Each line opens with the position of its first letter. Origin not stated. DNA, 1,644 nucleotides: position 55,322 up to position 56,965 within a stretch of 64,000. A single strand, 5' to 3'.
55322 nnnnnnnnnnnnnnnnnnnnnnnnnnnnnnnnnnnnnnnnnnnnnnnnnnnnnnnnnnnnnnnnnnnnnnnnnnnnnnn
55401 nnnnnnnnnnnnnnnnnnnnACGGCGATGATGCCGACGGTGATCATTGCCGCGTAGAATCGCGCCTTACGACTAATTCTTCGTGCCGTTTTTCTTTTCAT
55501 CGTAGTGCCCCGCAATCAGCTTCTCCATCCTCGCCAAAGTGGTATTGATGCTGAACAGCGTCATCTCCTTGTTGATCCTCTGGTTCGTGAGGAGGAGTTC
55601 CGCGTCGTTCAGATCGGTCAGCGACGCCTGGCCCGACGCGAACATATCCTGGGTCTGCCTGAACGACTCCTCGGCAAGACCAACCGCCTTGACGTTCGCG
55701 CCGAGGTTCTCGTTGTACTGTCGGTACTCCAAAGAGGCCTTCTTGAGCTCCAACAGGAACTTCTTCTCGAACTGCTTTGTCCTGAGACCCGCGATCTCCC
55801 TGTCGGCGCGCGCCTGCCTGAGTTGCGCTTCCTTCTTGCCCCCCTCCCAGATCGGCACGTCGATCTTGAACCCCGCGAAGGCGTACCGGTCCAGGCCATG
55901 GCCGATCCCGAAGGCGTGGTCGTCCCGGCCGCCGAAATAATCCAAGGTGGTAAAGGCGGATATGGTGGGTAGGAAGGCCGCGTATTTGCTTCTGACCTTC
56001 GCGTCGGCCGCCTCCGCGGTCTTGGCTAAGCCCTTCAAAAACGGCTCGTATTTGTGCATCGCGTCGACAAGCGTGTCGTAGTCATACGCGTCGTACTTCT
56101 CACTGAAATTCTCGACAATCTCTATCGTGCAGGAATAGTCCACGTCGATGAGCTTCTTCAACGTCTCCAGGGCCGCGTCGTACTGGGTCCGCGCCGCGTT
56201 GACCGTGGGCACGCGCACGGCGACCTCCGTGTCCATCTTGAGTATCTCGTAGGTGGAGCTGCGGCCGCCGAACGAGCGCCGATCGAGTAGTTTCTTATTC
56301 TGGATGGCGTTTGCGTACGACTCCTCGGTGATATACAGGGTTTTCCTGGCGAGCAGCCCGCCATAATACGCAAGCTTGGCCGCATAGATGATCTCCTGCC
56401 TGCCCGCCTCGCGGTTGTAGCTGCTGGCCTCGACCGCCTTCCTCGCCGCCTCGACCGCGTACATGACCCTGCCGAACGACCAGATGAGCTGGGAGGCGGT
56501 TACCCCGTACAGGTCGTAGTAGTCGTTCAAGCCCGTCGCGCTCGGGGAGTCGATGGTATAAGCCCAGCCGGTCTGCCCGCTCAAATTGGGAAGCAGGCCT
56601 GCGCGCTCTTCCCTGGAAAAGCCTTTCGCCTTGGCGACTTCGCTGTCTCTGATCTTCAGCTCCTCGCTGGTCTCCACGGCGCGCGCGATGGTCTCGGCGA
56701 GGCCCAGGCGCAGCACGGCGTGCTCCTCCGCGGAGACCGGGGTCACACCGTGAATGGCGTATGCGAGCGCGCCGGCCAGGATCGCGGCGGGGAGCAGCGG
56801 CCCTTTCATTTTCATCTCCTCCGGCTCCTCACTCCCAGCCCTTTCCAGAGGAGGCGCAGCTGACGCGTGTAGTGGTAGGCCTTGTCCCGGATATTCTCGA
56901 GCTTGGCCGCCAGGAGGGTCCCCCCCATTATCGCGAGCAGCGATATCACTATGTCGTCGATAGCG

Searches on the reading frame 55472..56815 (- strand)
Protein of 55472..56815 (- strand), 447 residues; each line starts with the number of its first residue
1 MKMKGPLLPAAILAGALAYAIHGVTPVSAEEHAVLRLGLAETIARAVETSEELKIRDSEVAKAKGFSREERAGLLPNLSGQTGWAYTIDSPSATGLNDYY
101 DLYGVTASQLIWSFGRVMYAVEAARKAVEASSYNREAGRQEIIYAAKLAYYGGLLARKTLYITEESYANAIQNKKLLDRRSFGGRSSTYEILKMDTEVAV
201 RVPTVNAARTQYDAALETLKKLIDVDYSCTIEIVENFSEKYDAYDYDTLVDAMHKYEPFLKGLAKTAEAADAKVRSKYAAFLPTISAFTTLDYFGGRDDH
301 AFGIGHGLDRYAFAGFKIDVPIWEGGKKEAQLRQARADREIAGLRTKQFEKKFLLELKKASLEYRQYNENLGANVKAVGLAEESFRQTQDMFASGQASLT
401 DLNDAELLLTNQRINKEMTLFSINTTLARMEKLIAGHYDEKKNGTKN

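Call 40: search_protein_families(library=pfam, proteins=[window:55472-56815:-], max_evalue=0.00001)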
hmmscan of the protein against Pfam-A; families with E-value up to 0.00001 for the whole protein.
window:55472-56815:- (447 aa): 1 family
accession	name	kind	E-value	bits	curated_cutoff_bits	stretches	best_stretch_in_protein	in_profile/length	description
PF02321.23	OEP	-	1e-42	146.5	22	2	247-434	2-186/187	Outer membrane efflux protein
